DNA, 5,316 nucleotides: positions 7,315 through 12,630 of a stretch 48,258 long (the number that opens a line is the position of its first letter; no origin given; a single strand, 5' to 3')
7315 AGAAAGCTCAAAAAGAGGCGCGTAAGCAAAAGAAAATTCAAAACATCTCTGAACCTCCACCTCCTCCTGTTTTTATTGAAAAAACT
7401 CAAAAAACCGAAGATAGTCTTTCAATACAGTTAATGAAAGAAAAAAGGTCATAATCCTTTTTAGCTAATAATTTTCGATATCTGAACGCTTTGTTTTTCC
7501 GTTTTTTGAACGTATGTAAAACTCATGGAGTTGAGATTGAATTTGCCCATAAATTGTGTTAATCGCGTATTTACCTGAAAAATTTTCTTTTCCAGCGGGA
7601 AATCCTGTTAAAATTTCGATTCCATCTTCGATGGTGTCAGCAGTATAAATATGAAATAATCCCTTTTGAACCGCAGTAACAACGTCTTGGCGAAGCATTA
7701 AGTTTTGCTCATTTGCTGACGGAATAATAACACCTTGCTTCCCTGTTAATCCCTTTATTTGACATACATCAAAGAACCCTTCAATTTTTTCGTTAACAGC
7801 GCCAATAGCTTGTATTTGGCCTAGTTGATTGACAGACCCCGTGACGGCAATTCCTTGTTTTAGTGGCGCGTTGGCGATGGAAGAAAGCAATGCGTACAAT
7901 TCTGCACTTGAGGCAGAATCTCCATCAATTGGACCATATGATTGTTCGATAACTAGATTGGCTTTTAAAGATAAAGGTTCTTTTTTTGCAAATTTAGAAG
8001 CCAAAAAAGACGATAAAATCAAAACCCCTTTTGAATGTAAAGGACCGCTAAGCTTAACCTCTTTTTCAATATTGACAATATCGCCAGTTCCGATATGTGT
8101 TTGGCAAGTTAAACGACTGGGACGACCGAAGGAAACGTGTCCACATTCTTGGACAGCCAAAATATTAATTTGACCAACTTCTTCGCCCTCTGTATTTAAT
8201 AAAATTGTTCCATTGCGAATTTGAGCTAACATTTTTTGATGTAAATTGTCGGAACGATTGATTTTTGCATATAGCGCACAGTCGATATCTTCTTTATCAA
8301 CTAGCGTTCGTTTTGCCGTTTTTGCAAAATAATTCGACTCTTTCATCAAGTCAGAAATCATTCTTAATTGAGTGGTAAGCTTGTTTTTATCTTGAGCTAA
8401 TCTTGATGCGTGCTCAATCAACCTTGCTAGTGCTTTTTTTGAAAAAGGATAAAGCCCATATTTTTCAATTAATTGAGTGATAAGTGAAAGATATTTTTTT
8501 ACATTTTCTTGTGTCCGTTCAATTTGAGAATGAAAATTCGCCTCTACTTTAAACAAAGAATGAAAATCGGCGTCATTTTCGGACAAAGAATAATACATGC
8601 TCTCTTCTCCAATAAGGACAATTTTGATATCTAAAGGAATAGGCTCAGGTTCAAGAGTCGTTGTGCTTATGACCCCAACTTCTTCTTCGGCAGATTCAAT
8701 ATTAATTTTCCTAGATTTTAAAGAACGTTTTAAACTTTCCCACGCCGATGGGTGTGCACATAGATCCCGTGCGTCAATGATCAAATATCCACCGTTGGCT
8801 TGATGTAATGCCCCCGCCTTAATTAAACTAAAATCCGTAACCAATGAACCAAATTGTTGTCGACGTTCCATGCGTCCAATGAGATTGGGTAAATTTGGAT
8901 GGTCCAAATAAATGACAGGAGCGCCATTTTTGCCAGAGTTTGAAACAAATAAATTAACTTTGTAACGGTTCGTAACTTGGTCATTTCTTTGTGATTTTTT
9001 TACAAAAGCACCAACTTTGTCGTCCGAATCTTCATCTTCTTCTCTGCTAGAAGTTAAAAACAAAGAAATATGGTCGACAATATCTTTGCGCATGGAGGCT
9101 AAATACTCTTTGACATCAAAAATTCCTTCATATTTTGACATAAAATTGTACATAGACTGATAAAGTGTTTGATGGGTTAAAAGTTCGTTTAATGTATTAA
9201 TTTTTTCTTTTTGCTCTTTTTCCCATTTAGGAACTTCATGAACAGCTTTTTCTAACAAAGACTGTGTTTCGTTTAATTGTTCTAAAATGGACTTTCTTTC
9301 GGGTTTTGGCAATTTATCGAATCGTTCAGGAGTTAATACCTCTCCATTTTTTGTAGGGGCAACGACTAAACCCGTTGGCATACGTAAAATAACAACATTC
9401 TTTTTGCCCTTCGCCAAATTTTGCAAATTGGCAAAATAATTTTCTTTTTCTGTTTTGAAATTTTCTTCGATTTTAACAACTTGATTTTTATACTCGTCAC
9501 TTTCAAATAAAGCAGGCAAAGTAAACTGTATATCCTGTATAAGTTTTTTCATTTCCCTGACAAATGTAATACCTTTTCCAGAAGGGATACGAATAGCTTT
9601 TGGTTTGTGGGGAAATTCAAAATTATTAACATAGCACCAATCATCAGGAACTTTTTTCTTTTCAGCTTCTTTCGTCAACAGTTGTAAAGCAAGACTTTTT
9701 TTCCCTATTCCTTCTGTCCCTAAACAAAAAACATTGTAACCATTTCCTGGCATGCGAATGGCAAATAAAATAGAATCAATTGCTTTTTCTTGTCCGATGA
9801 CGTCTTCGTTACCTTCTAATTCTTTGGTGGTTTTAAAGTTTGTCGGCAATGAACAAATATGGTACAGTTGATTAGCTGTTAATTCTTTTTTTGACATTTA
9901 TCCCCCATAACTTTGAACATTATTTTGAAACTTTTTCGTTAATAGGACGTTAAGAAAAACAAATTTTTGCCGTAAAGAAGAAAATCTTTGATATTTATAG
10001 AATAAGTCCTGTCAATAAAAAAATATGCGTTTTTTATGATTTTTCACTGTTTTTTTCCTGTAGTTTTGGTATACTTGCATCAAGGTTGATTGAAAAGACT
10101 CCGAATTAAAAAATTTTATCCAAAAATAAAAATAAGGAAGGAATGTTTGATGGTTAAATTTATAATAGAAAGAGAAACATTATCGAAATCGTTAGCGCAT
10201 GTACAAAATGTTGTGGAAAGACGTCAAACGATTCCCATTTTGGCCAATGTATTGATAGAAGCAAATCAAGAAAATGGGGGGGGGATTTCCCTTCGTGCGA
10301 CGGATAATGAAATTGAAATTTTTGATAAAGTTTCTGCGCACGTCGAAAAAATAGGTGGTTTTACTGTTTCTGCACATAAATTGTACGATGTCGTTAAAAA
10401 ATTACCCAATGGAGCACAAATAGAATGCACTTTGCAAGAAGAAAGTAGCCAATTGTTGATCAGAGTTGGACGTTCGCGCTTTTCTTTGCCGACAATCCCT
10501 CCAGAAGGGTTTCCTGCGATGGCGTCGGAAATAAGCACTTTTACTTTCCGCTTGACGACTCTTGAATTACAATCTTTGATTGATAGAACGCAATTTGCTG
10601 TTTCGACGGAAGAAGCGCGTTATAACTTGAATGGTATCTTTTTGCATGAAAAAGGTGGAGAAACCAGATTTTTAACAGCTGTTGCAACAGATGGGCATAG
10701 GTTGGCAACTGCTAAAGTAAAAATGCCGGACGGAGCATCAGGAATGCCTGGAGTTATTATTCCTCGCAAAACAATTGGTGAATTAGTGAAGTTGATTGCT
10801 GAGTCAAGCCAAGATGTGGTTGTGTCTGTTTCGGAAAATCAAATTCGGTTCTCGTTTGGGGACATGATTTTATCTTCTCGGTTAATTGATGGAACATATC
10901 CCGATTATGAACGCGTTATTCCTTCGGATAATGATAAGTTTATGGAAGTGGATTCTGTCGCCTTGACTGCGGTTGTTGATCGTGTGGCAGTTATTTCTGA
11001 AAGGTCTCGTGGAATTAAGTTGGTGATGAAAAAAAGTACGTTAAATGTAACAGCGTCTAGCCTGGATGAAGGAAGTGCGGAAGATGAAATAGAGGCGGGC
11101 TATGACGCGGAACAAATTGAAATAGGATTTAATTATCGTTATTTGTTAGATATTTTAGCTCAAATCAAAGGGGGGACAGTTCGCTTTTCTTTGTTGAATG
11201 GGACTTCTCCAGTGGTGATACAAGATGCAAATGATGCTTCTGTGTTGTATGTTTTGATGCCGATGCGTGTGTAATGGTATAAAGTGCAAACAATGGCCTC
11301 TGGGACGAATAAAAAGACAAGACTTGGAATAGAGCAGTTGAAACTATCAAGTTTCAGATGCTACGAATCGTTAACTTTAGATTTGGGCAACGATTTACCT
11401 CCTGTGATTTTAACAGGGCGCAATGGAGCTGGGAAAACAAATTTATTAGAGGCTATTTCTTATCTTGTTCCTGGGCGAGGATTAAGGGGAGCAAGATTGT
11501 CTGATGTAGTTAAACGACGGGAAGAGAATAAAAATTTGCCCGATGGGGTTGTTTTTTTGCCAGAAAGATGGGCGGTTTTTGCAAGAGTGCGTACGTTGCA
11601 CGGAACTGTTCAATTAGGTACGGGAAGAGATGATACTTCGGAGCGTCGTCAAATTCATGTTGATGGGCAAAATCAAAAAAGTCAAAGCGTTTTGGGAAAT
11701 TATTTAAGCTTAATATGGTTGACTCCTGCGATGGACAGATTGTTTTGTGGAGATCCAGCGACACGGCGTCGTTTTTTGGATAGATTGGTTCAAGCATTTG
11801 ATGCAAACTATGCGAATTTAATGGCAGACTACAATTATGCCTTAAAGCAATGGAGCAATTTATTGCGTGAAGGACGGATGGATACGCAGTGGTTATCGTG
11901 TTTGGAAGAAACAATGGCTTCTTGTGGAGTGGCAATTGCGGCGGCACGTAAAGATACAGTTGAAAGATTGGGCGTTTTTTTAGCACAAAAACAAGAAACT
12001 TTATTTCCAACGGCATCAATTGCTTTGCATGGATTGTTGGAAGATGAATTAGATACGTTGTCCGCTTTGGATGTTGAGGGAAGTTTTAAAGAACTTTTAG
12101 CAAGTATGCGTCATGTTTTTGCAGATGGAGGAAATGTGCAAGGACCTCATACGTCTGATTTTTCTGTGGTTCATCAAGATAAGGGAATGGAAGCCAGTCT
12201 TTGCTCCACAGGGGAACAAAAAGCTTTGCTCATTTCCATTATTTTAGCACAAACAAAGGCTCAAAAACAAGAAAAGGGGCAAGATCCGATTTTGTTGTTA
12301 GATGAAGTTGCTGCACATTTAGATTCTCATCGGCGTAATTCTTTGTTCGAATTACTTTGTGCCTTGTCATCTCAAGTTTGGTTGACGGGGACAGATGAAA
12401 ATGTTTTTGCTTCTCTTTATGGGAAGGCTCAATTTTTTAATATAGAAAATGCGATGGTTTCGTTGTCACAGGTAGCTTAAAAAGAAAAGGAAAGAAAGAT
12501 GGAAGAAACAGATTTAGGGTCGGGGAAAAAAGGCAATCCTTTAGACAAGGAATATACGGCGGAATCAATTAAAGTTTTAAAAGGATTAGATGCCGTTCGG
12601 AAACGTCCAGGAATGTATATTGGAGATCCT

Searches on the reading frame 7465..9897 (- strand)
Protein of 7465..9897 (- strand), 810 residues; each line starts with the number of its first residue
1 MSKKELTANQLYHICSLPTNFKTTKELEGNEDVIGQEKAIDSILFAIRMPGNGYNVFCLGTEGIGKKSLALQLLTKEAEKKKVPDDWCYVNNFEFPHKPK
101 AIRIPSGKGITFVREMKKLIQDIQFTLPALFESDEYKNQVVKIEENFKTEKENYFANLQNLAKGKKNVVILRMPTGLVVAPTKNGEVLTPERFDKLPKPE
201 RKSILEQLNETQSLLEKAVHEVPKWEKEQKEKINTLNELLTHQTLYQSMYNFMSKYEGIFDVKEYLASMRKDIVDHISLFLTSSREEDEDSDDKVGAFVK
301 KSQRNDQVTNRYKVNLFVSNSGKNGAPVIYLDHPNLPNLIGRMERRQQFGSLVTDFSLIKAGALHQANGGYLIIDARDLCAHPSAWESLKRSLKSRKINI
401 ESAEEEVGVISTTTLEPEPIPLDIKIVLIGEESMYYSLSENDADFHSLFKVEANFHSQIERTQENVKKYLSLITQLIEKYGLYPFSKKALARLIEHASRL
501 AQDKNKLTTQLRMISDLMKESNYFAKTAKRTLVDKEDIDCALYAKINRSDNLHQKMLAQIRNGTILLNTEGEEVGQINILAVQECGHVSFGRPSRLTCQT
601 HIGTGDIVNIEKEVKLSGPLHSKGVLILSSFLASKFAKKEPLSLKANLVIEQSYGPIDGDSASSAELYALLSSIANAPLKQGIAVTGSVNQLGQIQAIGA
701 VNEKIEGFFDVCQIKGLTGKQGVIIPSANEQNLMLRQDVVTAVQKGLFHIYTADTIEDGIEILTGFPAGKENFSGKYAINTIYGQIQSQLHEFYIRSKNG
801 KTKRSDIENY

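Call 40: search_protein_families(library=ncbifam, proteins=[window:7465-9897:-], max_evalue=0.00001)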
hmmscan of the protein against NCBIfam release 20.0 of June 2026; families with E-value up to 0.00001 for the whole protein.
window:7465-9897:- (810 aa): 3 families
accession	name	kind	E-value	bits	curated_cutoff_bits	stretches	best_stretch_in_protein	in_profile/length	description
TIGR00764.1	lon_rel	equivalog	1.6e-45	155.8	516.6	1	313-741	159-575/608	ATP-dependent protease LonB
TIGR02902.1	spore_lonB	equivalog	3.4e-13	49.1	723.3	1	655-739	437-514/531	ATP-dependent protease LonB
TIGR02903.1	spore_lon_C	equivalog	5.8e-12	44.9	678.8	1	655-733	521-592/615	Lon family ATP-dependent protease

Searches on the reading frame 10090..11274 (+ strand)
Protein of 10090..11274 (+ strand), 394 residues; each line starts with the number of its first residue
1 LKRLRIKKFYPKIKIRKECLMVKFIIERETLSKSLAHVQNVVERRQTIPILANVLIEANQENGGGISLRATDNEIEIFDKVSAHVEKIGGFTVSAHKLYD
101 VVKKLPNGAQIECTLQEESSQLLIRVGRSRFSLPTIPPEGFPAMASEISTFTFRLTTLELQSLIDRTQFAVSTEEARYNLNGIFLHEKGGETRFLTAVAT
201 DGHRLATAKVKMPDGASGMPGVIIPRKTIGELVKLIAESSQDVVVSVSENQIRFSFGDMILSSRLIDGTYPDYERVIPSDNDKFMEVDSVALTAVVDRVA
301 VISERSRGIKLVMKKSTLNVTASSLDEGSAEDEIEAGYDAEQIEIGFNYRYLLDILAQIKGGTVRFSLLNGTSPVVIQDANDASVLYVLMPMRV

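Call 40: search_protein_families(library=ncbifam, proteins=[window:10090-11274:+], max_evalue=0.00001)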
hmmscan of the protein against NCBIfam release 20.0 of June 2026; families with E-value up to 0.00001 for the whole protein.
window:10090-11274:+ (394 aa): 3 families
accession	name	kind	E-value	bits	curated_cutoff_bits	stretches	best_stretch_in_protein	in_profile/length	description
TIGR00663.1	dnan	equivalog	6e-95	318.3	137.65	1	22-393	1-366/367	DNA polymerase III subunit beta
NF004184.0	PRK05643.3-2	equivalog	4.8e-38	131.1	443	1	23-393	2-374/375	DNA polymerase III subunit beta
NF011508.0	PRK14946.1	equivalog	1.1e-23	84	513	1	22-356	1-329/366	DNA polymerase III subunit beta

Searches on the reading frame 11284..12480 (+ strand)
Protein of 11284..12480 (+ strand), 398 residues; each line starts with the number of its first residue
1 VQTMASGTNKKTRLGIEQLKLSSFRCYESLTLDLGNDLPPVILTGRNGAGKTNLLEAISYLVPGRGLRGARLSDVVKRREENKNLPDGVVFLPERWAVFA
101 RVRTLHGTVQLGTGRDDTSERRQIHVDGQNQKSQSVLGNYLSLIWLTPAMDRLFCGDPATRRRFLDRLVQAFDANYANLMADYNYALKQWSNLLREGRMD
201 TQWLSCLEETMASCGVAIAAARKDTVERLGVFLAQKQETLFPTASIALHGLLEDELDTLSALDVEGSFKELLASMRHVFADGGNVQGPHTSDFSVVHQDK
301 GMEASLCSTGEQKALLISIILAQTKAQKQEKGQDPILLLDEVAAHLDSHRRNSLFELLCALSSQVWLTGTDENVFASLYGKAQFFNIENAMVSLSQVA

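Call 40: search_protein_families(library=ncbifam, proteins=[window:11284-12480:+], max_evalue=0.00001)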
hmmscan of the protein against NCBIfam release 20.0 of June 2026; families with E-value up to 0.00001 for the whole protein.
window:11284-12480:+ (398 aa): 7 families
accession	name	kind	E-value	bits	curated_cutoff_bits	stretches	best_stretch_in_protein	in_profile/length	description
TIGR00611.2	recf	equivalog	3.7e-68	230.2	172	1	16-370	1-339/339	DNA replication/repair protein RecF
NF010680.0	PRK14079.1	equivalog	1.2e-35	123.2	386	1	17-375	4-331/349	recombination protein F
TIGR03185.1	DNA_S_dndD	equivalog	8.7e-08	31.1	245.85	0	301-379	546-621/650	DNA sulfur modification protein DndD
NF010068.0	PRK13548.1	equivalog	1.8e-07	30.6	261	0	308-362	139-190/261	heme ABC transporter ATP-binding protein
NF002244.0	PRK01156.1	equivalog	6e-07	27.9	847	0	16-81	3-65/895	DNA double-strand break repair ATPase Rad50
NF041760.1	PtuA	equivalog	1.4e-06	27.5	500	1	8-59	44-93/524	retron Ec78 anti-phage system effector ATPase PtuA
TIGR02868.1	CydC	equivalog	8e-06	24.8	329.05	0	302-362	467-518/530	thiol reductant ABC exporter subunit CydC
